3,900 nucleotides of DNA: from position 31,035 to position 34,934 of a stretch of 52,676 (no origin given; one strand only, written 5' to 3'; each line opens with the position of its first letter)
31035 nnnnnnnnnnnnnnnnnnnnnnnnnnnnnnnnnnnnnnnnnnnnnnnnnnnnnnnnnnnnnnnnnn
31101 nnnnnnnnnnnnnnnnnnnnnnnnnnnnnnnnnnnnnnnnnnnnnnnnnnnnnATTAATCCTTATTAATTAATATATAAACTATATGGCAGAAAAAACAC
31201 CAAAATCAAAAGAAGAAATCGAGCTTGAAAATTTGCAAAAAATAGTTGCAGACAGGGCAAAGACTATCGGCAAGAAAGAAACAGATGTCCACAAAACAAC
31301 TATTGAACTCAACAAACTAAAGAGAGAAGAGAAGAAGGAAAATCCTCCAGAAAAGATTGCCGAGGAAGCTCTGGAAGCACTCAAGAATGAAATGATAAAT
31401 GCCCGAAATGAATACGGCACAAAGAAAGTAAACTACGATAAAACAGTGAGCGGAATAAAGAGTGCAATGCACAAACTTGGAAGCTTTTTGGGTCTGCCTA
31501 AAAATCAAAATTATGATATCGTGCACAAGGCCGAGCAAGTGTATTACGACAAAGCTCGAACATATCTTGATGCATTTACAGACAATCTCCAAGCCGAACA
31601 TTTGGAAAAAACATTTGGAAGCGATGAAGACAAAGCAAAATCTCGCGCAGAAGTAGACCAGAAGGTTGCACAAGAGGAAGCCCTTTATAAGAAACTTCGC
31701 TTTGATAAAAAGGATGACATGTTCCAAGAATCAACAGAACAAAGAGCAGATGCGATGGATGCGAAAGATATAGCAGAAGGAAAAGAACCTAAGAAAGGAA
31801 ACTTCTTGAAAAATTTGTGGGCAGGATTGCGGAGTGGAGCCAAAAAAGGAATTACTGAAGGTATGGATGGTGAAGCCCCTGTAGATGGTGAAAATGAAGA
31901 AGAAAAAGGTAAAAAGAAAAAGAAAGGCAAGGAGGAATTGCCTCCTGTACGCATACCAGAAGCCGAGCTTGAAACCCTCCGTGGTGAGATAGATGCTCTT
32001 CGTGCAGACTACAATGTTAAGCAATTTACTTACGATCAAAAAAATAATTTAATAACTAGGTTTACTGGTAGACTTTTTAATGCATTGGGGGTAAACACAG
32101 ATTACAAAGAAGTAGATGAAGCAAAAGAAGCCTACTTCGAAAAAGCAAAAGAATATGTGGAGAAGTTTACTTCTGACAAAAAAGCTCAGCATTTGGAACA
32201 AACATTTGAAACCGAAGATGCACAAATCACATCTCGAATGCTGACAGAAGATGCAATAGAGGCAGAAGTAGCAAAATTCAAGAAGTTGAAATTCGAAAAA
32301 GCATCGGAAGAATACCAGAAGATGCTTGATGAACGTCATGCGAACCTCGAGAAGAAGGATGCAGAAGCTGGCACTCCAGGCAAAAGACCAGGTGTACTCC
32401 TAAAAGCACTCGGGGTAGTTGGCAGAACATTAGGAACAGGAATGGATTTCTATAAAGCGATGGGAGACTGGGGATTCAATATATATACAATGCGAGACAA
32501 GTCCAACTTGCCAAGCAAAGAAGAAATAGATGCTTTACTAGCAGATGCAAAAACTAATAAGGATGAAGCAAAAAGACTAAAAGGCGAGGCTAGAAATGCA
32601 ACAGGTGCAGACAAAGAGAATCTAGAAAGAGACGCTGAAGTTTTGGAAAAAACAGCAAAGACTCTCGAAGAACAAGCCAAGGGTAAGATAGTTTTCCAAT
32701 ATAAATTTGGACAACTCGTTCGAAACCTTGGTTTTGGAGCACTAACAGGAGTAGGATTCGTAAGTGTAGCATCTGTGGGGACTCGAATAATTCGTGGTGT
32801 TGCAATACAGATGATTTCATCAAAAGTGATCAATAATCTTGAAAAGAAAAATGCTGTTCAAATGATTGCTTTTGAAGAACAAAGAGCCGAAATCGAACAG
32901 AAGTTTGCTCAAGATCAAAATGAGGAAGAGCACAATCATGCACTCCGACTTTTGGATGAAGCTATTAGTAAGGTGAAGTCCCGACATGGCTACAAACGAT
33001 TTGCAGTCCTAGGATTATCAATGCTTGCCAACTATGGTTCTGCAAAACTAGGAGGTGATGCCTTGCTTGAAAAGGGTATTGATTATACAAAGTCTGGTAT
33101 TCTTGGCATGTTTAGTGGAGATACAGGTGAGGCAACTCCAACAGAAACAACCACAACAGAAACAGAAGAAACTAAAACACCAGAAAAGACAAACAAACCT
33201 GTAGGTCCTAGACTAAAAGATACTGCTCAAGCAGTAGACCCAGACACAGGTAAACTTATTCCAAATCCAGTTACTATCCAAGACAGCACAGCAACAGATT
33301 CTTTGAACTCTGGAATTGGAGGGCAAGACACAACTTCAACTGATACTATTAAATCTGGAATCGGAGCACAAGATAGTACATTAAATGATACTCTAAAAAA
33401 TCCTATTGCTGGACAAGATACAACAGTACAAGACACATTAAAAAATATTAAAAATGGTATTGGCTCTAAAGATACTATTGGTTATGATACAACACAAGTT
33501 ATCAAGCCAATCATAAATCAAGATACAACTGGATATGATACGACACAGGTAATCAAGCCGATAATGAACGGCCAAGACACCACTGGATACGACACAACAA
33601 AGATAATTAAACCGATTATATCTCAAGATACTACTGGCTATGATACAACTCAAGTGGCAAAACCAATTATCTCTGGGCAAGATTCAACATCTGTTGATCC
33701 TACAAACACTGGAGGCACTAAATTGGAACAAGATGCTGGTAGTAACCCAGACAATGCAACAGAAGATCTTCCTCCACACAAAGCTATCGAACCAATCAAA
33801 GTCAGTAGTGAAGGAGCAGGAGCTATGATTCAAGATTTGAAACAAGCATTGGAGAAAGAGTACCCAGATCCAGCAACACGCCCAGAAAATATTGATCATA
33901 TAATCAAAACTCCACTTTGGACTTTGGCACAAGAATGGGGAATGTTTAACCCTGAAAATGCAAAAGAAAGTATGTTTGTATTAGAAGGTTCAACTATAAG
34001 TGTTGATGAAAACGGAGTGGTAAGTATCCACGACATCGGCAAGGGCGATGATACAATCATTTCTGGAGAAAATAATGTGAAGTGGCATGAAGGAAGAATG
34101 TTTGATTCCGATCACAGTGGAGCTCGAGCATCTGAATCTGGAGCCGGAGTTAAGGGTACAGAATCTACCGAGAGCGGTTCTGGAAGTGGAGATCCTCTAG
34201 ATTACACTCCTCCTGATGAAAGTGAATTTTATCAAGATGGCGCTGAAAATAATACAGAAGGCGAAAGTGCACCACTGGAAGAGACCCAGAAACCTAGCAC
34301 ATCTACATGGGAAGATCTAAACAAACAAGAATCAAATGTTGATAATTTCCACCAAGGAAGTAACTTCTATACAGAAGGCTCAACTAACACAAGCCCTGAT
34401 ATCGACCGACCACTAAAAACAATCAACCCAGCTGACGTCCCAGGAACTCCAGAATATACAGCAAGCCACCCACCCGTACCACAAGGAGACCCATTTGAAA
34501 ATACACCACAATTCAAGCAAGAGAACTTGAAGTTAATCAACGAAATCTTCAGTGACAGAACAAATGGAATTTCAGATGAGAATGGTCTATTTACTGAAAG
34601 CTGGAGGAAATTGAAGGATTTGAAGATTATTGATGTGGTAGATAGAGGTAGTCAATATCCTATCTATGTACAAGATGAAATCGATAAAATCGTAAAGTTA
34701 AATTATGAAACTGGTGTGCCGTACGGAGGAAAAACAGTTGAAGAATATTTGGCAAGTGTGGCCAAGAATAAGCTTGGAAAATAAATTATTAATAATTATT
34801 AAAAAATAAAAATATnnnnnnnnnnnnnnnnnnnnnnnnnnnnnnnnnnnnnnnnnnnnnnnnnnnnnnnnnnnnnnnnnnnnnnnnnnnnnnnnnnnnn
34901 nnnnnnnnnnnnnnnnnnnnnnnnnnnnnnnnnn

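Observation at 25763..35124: Block of five consecutive Lys/Glu-rich proteins without signal peptides, with related N-termini and a small acidic cap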

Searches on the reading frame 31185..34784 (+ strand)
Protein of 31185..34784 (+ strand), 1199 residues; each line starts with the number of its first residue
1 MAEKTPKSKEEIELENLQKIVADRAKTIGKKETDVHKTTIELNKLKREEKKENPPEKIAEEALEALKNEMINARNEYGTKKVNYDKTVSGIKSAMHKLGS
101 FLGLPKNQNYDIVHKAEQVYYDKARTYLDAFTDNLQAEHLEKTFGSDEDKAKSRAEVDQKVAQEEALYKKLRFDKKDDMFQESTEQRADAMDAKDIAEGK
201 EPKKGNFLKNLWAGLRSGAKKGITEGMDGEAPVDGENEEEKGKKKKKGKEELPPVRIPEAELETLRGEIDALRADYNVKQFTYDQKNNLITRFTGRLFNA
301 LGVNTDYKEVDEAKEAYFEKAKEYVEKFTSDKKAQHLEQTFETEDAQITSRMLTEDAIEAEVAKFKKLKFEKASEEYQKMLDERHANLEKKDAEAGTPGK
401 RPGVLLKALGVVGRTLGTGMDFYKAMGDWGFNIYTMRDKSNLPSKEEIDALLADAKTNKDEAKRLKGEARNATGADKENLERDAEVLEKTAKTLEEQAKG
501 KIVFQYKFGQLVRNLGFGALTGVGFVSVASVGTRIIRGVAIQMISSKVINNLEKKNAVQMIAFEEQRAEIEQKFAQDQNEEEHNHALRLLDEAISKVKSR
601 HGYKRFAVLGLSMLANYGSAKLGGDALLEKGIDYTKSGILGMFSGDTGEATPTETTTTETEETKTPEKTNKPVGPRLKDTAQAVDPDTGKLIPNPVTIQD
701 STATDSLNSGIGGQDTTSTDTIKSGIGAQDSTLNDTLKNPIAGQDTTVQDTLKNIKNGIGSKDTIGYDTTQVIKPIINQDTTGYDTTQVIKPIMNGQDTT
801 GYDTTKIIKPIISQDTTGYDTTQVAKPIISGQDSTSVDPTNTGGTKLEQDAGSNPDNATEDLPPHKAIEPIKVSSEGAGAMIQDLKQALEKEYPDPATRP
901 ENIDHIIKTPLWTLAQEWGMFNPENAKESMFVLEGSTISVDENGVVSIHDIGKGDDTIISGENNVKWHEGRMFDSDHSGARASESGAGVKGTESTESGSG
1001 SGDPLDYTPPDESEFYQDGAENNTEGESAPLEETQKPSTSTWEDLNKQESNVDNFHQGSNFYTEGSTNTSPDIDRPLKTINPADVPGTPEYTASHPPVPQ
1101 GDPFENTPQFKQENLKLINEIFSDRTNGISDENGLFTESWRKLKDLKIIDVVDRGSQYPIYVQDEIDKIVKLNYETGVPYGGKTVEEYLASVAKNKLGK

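Call 6: search_protein_families(library=pfam, proteins=[window:31185-34784:+], max_evalue=1)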
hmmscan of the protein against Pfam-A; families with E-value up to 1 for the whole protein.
window:31185-34784:+ (1199 aa): 1 family
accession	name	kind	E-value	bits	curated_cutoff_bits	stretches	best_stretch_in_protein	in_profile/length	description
PF11652.13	FAM167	-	0.081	13.6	25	1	364-402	18-56/85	FAM167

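Call 11: search_protein_families(library=ncbifam, proteins=[window:31185-34784:+], max_evalue=1)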
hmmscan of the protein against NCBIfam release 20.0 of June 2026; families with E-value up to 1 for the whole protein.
window:31185-34784:+ (1199 aa): 1 family
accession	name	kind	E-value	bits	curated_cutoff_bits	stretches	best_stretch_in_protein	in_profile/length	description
NF005757.0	PRK07581.1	subfamily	0.18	10.6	332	1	266-331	170-235/339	hypothetical protein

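Call 89: search_protein_families(library=phrogs, proteins=[window:31185-34784:+], max_evalue=0.01)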
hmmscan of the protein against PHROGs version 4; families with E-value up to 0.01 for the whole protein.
window:31185-34784:+ (1199 aa): 0 families

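Call 90: search_protein_families(library=padloc, proteins=[window:31185-34784:+], max_evalue=0.01)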
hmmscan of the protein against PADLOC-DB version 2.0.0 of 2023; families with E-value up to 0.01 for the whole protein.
window:31185-34784:+ (1199 aa): 2 families
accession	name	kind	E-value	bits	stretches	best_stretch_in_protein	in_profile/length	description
PDLC01860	CARF3--CARF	-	0.00039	18.6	0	764-806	7-47/210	-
PDLC01852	CARF3--CARF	-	0.0056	14.6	0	764-814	7-55/208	-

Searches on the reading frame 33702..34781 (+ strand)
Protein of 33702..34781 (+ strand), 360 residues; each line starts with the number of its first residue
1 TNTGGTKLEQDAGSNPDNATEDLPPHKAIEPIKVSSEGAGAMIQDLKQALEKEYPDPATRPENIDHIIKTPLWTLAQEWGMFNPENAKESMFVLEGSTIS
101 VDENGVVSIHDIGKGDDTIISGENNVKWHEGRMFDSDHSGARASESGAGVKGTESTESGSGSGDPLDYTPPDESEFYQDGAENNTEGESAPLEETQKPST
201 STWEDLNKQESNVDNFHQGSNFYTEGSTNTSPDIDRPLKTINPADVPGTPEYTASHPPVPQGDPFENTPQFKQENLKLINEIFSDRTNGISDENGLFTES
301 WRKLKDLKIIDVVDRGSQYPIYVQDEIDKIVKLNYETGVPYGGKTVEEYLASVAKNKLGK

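Call 23: find_homologous_proteins(query=window:33702-34781:+, max_evalue=0.001)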
Query window:33702-34781:+ (360 aa): 1 proteins with E <= 0.001 among 1897 candidates.
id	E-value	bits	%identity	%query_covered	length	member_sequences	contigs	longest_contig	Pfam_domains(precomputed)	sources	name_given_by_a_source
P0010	8.4e-26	109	44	41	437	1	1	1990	-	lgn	-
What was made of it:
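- Tried and rejected: The C-terminal 360 residues of the 1199-aa protein found one fragment (call 23).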

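Call 43: search_protein_representatives(protein=window:33702-34781:+)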
Query: 360 residues. Proteins with E-value up to 0.001 (for the whole library): 159; up to 1e-10: 52; up to 1e-30: 1. The best 150 are listed.
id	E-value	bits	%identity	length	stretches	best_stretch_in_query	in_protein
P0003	1.5e-238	807.5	100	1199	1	1-360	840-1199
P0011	5.3e-29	118.1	39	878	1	14-310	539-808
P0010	2.7e-26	109.2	46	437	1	27-178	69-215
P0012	2.9e-26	109.1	34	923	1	14-359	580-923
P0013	1.1e-24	103.9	35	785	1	31-325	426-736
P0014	1.3e-23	100.4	38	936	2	24-142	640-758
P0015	1.6e-23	100.1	33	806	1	6-315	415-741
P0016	1.7e-23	100.0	36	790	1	11-311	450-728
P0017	1.8e-23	99.9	45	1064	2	3-139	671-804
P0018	6.2e-21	91.5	38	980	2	22-149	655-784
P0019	4.1e-19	85.6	43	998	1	13-148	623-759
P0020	3.3e-18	82.6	34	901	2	23-151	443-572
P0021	2.7e-17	79.6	36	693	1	22-193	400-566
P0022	6.0e-17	78.4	35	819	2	27-149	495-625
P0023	5.5e-16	75.3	40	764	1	15-145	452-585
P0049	1.5e-11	60.7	33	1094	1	19-144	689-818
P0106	3.1e-07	46.5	33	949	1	18-140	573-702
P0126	6.6e-06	42.1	27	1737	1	8-188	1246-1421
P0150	2.1e-04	37.2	29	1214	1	29-132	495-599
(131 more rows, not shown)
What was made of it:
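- On Giant-protein family (unnamed, defined here): 159 clusters with E up to 1e-3 (call 43).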

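Call 67: search_protein_families(library=pfam, alignment_id=A5, max_evalue=0.001)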
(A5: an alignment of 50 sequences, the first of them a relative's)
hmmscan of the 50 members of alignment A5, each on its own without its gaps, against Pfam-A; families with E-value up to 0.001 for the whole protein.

A. member 1, P0106 (949 aa): 1 family
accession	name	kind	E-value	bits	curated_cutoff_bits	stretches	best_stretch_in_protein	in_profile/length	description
PF00226.36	DnaJ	-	4.6e-15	55.9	27.8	1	20-77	1-57/63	DnaJ domain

B. families by the number of members that match (of 50 scanned): 12 families
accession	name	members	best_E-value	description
PF02037.33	SAP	2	1.7e-07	SAP domain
PF00226.36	DnaJ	1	4.6e-15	DnaJ domain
PF13431.12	TPR_17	1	2.4e-11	Tetratricopeptide repeat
PF09397.16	FtsK_gamma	1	1.3e-10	Ftsk gamma domain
PF13181.12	TPR_8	1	1.4e-09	Tetratricopeptide repeat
PF07719.23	TPR_2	1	1.9e-08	Tetratricopeptide repeat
PF13414.12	TPR_11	1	1.1e-07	TPR repeat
PF00515.34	TPR_1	1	3.4e-07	Tetratricopeptide repeat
PF14559.12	TPR_19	1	1.6e-06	Tetratricopeptide repeat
PF11154.13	DUF2934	1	7.1e-05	Protein of unknown function (DUF2934)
PF13428.12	TPR_14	1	8.7e-05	Tetratricopeptide repeat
PF13424.12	TPR_12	1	0.00081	Tetratricopeptide repeat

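Call 80: predict_structure(alignment_id=A6)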
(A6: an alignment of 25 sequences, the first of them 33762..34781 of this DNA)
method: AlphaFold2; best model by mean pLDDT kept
length: 340 residues; sequences in the alignment: 25
mean_pLDDT: 64.2   pTM: 0.37
mean pLDDT of the five models: 64.2, 64.2, 62.7, 62.4, 62.2
residues with pLDDT >= 90: 45; 70-90: 126; 50-70: 44; < 50: 125
segments of 3 or more residues with pLDDT < 50: 121-241
pLDDT, mean of each block of 10 residues (from residue 1): 66 86 93 92 93 90 76 88 89 85 60 53 36 35 37 36 33 37 44 35 34 36 39 36 67 81 71 64 84 70 80 86 87 81
secondary structure, 60 per line:
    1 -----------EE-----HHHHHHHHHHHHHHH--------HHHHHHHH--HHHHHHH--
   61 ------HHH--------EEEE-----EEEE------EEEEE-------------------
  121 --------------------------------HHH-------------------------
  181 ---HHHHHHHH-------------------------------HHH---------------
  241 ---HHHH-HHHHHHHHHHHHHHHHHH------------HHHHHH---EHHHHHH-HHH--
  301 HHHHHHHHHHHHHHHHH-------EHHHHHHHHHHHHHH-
elements in order: H19-33 H42-49 H52-58 E78-81 E87-90 E97-101 H184-191 H244-247 H249-266 H279-284 H289-294 H301-317 H326-339

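Call 85: fold_search(model_id=the predicted structure, library=pdb)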
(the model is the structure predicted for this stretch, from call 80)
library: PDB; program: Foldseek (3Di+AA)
matches with E <= 10: 52; with E <= 0.001: 0
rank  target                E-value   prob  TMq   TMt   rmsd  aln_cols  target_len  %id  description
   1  7w5z_K                2.8e+00  0.10  0.13  0.20  12.2       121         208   14  Cryo-EM structure of Tetrahymena thermophila mitochondrial complex IV, composite dimer model (released 2022-04-06)
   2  6u42_6I               2.8e+00  0.03  0.11  0.11  26.6       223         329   12  Natively decorated ciliary doublet microtubule (released 2019-11-13)
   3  5eyb_B                2.9e+00  0.09  0.11  0.11  10.2        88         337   18  X-ray Structure of Reb1-Ter Complex (released 2016-04-13)
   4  9l8v_A                3.3e+00  0.04  0.08  0.06  14.2        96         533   10  PyrN C-terminl domain in complex with L-glutamyl-sulfamoyl-adenosine (GSA) (released 2025-12-31)
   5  1k28_A                3.3e+00  0.02  0.08  0.05  29.3       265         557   13  The Structure of the Bacteriophage T4 Cell-Puncturing Device (released 2002-02-06)
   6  6zdw_AAA              4.1e+00  0.05  0.11  0.20  12.6        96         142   16  Crystal structure of the ribonuclease core of R3B2 (released 2021-03-31)
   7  9l8v_D                4.4e+00  0.04  0.09  0.07  14.8       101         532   10  PyrN C-terminl domain in complex with L-glutamyl-sulfamoyl-adenosine (GSA) (released 2025-12-31)
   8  3nxb_B                4.9e+00  0.02  0.08  0.20  13.3        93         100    4  Crystal Structure of the Bromodomain of human CECR2 (released 2010-08-18)
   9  1pdl_A                4.9e+00  0.01  0.09  0.06  28.9       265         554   14  Fitting of gp5 in the cryoEM reconstruction of the bacteriophage T4 baseplate (released 2003-09-09)
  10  4pbp_A                5.2e+00  0.09  0.07  0.11   4.4        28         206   14  crystal structure of zebrafish short-chain pentraxin protein (released 2015-03-25)
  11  2dg8_B                5.2e+00  0.04  0.08  0.15  11.9        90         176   12  Crystal structure of the putative trasncriptional regulator SCO7518 from Streptomyces coelicolor A3(2) (released 2007-03-13)
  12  1zq9_A                5.2e+00  0.04  0.10  0.12  13.4        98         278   15  Crystal structure of human Dimethyladenosine transferase (released 2005-05-31)
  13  5fh8_C                5.2e+00  0.02  0.07  0.17  15.7       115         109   14  Crystal structure of the fifth bromodomain of human PB1 in complex with compound 28 (released 2016-06-01)
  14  6mbd_B                6.2e+00  0.02  0.11  0.17  12.5       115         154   11  Human Mcl-1 in complex with the designed peptide dM1 (released 2019-03-06)
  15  4x33_B                6.5e+00  0.12  0.08  0.08   5.2        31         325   26  Structure of the Elongator cofactor complex Kti11/Kti13 at 1.45A (released 2015-01-21)
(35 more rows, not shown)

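Call 102: find_encoding_contigs(protein=P0049, flank=8000, max_places=3)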
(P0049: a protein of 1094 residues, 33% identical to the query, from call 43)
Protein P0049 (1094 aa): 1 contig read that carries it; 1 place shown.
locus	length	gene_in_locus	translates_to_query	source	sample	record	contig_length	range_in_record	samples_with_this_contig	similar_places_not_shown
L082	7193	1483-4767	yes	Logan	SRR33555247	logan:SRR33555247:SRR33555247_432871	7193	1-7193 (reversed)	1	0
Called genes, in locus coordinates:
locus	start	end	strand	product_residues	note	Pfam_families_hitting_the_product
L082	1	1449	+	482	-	?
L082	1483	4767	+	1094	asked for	PF09397:FtsK_gamma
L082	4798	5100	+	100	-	PF18908:DUF5663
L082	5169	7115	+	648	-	PF00580:UvrD-helicase, PF13245:AAA_19, PF13604:AAA_30 (faint), PF01443:Viral_helicase1 (faint), PF13361:UvrD_C, PF13538:UvrD_C_2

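Call 103: find_encoding_contigs(protein=P0106, flank=10000, max_places=2)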
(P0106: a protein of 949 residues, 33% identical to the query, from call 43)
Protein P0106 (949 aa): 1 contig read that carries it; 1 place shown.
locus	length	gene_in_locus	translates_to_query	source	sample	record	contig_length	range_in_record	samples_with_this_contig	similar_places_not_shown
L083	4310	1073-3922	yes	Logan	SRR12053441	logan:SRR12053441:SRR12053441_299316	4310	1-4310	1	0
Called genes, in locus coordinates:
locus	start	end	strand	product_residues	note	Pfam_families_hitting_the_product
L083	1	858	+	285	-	?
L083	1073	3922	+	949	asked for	PF00226:DnaJ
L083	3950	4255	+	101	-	PF18908:DUF5663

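Call 104: find_encoding_contigs(protein=P0126, flank=10000, max_places=2)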
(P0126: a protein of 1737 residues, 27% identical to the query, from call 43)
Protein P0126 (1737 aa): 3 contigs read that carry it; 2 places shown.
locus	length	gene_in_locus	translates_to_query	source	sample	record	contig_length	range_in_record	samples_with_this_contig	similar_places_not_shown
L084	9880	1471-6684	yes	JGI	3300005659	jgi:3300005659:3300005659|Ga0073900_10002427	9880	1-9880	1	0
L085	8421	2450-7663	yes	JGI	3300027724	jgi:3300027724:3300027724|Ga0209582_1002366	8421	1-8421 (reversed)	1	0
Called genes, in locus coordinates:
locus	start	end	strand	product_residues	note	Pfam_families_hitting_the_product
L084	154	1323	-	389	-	PF01476:LysM, PF23446:LysM1_NFP_LYK (faint), PF23473:LysM3_LYK4_5 (faint), PF01476:LysM, PF01551:Peptidase_M23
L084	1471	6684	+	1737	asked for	PF02037:SAP (weak)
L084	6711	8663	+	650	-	PF00580:UvrD-helicase, PF13086:AAA_11 (weak), PF13245:AAA_19, PF13604:AAA_30 (faint), PF01443:Viral_helicase1 (faint), PF13087:AAA_12 (faint), PF13538:UvrD_C_2 (faint), PF13361:UvrD_C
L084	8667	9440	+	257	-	PF00398:RrnaAD, PF20442:BrxL_N (faint)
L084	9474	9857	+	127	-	-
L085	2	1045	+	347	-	?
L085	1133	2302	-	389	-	PF01476:LysM, PF23446:LysM1_NFP_LYK (faint), PF23473:LysM3_LYK4_5 (faint), PF01476:LysM, PF01551:Peptidase_M23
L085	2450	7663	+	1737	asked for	PF02037:SAP (weak)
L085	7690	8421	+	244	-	?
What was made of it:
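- Three independent contigs from other sources show M23(-) > giant > (DUF5663) > UvrD > RsmA (calls 102-104).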

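Call 105: find_encoding_contigs(protein=P0150, flank=10000, max_places=2)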
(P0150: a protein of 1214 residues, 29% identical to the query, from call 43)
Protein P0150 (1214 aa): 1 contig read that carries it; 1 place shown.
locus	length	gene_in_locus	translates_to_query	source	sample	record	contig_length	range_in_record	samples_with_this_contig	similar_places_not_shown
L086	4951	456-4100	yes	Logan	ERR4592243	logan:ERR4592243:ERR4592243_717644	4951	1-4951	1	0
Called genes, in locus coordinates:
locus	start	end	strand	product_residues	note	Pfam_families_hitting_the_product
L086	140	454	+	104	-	-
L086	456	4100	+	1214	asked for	-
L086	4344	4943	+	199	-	-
